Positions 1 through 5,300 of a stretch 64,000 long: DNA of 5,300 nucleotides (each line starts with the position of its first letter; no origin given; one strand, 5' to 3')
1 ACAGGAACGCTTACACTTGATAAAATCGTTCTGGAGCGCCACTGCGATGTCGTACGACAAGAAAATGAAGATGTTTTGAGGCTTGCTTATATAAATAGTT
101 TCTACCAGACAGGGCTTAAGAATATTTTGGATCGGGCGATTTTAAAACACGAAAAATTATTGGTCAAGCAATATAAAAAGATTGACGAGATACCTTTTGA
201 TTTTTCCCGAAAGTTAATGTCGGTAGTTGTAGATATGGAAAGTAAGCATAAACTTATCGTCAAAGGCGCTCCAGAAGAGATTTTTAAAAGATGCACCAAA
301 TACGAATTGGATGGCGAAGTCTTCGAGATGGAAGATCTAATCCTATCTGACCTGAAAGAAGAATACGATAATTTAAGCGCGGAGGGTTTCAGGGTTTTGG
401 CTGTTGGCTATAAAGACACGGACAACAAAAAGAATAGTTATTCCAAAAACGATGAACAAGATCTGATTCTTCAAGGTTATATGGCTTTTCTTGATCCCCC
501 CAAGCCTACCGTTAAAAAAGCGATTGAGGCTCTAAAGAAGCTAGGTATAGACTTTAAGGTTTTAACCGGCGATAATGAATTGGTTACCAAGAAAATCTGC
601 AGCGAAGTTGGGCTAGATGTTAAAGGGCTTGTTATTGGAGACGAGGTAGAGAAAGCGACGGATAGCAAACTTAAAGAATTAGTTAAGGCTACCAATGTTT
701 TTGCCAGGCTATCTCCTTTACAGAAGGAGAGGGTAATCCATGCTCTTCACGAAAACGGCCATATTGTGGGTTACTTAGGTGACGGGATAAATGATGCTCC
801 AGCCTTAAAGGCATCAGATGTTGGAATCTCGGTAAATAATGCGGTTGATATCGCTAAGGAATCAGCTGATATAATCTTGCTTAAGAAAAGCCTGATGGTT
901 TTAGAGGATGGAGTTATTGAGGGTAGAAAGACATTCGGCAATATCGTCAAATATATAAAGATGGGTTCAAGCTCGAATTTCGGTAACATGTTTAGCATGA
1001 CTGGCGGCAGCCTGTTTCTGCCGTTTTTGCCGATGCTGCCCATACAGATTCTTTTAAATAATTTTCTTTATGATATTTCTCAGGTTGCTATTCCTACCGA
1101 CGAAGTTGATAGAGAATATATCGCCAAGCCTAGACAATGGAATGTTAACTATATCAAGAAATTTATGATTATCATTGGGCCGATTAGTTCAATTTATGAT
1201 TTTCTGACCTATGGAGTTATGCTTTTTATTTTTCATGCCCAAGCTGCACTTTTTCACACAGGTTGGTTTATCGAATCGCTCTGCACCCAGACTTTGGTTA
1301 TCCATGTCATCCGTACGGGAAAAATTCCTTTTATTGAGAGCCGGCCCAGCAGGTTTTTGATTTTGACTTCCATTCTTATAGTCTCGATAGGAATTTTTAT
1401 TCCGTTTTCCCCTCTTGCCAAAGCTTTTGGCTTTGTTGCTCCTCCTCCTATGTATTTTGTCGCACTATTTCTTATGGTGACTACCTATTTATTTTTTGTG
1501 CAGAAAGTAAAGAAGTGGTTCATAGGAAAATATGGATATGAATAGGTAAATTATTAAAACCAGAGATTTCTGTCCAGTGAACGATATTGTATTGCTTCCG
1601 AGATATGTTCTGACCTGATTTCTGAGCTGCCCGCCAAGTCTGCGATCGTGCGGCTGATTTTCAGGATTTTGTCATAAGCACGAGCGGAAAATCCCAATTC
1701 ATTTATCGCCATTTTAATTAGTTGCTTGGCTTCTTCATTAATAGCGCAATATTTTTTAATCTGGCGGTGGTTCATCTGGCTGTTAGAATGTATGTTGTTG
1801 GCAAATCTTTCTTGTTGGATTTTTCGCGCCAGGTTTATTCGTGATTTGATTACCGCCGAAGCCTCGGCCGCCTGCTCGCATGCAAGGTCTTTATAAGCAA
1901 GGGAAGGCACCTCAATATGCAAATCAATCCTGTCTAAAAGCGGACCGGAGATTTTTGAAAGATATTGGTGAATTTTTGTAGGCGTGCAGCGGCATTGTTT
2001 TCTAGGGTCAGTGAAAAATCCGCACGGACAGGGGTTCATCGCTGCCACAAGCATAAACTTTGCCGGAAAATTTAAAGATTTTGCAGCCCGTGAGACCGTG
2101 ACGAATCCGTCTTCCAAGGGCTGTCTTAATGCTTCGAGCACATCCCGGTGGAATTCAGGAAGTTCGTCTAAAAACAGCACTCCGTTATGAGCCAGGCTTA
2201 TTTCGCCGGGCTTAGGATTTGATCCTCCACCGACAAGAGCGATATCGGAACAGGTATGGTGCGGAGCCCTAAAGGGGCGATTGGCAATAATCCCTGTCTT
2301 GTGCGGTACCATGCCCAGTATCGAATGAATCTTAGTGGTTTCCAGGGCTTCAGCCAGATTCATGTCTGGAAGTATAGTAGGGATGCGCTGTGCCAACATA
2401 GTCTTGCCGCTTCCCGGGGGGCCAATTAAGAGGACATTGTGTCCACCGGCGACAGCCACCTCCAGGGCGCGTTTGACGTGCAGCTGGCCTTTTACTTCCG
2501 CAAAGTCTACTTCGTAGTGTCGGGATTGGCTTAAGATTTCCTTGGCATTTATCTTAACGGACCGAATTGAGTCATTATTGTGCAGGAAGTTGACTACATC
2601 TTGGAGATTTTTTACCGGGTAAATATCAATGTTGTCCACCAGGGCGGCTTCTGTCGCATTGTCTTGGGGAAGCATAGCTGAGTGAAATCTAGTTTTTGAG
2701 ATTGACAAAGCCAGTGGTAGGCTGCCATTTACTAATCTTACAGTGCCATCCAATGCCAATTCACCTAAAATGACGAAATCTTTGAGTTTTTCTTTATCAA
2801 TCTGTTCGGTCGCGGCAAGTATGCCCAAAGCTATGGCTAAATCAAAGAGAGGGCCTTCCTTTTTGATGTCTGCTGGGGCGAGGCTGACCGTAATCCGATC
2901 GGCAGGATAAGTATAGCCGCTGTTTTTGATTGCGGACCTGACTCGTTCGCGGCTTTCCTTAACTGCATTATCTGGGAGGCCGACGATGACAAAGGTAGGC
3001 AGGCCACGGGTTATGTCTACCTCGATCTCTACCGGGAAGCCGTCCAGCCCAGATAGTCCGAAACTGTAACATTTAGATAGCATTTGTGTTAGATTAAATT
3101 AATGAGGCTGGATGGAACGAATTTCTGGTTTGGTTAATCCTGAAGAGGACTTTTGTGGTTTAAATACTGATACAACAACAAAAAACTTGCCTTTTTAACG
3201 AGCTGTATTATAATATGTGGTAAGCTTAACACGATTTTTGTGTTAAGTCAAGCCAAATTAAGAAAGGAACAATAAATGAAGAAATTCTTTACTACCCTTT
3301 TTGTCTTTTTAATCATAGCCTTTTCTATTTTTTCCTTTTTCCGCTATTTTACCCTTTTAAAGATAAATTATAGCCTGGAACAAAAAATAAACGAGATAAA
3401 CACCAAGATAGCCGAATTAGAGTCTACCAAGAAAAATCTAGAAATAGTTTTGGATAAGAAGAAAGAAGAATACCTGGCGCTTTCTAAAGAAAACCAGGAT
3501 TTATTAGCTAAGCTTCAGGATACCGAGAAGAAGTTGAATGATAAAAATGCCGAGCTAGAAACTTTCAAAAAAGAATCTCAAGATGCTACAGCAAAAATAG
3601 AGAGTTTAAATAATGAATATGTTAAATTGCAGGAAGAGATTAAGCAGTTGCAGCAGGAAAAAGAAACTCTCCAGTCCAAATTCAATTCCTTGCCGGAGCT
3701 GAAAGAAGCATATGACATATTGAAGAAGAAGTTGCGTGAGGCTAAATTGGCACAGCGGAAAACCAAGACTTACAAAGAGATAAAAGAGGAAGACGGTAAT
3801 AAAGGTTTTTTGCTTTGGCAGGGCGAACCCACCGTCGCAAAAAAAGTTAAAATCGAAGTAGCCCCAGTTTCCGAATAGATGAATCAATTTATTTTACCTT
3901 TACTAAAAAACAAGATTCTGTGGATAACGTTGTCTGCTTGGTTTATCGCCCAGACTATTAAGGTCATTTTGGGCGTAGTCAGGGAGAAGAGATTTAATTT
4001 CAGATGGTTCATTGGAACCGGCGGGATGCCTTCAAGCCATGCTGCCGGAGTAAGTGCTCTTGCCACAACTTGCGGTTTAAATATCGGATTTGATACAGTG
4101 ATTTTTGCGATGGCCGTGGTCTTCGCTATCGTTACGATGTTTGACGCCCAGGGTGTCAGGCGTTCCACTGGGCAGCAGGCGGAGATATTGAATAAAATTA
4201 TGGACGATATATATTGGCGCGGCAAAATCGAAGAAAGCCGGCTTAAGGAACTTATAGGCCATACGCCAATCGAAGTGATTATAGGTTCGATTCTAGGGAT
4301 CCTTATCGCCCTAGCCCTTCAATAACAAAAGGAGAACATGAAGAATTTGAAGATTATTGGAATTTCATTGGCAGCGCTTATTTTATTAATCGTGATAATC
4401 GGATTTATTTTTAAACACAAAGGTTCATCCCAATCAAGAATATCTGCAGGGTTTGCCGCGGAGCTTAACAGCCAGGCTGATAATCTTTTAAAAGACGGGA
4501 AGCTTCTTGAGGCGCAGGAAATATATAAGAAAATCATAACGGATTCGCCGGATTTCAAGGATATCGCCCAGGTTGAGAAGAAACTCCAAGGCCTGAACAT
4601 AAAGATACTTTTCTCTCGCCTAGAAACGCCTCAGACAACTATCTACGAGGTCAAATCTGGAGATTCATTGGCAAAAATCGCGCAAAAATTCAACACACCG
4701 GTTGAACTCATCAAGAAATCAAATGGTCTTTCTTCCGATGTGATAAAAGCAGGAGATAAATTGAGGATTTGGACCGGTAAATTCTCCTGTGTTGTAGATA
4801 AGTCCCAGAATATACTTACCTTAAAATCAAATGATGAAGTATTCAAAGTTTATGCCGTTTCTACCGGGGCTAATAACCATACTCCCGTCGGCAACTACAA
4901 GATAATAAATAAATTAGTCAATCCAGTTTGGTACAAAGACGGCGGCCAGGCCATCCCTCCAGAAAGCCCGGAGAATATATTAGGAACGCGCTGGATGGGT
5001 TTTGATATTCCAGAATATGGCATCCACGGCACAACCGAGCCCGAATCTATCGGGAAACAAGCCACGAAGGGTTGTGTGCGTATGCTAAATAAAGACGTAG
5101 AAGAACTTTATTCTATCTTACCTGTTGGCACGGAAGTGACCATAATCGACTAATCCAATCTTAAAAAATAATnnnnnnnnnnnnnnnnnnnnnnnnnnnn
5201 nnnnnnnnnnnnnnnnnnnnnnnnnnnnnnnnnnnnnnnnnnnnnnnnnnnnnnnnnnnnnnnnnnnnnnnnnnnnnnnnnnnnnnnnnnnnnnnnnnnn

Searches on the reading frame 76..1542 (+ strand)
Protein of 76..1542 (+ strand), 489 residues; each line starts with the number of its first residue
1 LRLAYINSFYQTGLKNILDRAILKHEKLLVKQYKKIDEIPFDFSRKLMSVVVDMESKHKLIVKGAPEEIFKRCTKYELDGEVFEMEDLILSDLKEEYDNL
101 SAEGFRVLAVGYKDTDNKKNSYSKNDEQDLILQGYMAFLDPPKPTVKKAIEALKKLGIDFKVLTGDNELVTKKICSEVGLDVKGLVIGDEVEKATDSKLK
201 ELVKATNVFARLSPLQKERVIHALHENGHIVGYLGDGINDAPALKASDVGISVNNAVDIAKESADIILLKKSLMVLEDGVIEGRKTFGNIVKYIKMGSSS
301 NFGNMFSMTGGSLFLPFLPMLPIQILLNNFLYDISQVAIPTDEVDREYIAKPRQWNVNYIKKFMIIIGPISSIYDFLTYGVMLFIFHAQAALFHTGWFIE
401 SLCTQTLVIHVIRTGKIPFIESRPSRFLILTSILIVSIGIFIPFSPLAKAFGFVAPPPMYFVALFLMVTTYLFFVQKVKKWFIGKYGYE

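Call 51: search_protein_families(library=pfam, proteins=[window:76-1542:+], max_evalue=0.00001)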
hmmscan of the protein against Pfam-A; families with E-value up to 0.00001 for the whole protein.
window:76-1542:+ (489 aa): 3 families
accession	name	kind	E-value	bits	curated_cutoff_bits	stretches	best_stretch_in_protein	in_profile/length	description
PF00689.26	Cation_ATPase_C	-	1.9e-20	73.8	27.3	1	317-480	1-174/175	Cation transporting ATPase, C-terminus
PF00702.32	Hydrolase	-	7.3e-14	53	26.4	1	123-247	79-190/191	haloacid dehalogenase-like hydrolase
PF13246.12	Cation_ATPase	-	1.4e-13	51.1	21.7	1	27-76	40-91/91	Cation transport ATPase (P-type)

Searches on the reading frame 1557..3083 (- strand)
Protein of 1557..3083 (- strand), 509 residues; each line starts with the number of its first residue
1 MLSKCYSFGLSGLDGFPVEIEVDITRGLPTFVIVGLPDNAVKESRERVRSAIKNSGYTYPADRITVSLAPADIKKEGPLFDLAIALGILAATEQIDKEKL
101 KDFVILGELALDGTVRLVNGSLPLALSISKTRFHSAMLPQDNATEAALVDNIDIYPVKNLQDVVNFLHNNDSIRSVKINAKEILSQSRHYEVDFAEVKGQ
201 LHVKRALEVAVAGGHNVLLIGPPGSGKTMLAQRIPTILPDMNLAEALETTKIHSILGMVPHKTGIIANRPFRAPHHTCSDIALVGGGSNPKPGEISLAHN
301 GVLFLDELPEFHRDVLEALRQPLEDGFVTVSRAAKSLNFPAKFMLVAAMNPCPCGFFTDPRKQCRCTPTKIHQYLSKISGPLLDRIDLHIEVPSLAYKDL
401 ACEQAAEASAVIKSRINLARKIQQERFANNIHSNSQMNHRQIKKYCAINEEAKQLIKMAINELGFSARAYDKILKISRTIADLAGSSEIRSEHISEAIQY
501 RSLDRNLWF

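Call 51: search_protein_families(library=pfam, proteins=[window:1557-3083:-], max_evalue=0.00001)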
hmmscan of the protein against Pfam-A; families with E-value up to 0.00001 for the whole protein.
window:1557-3083:- (509 aa): 6 families
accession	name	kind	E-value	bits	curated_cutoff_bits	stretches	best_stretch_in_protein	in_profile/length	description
PF01078.27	Mg_chelatase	-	1.2e-98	329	20.3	1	193-399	1-206/207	Magnesium chelatase, subunit ChlI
PF13541.12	ChlI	-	1.8e-46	157.4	27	1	20-142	1-121/121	Subunit ChlI of Mg-chelatase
PF13335.12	Mg_chelatase_C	-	7e-32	110.3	26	1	407-501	2-94/94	Magnesium chelatase, subunit ChlI C-terminal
PF07728.20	AAA_5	-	4.3e-11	43.4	22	1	216-353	1-125/139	AAA domain (dynein-related subfamily)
PF00493.29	MCM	-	3.9e-08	33.1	23.3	0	292-357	114-178/224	MCM P-loop domain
PF00158.32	Sigma54_activat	-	7e-07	29.5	20.2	0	286-350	80-142/168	Sigma-54 interaction domain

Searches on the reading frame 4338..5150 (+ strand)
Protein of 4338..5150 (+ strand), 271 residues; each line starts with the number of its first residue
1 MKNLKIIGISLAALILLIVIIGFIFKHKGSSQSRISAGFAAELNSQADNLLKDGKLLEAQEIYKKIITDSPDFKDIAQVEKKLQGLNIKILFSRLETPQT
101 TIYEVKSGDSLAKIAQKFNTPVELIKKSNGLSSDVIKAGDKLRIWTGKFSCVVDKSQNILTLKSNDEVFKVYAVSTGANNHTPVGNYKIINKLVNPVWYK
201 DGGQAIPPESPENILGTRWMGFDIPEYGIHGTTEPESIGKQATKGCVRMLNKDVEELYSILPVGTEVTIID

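Call 51: search_protein_families(library=pfam, proteins=[window:4338-5150:+], max_evalue=0.00001)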
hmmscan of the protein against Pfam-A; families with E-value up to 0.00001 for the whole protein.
window:4338-5150:+ (271 aa): 2 families
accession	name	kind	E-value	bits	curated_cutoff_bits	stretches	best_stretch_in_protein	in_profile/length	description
PF03734.19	YkuD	-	3.4e-22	80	23.4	1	152-269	5-146/146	L,D-transpeptidase catalytic domain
PF01476.26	LysM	-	8.4e-15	54.9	20.9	1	103-145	1-43/43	LysM domain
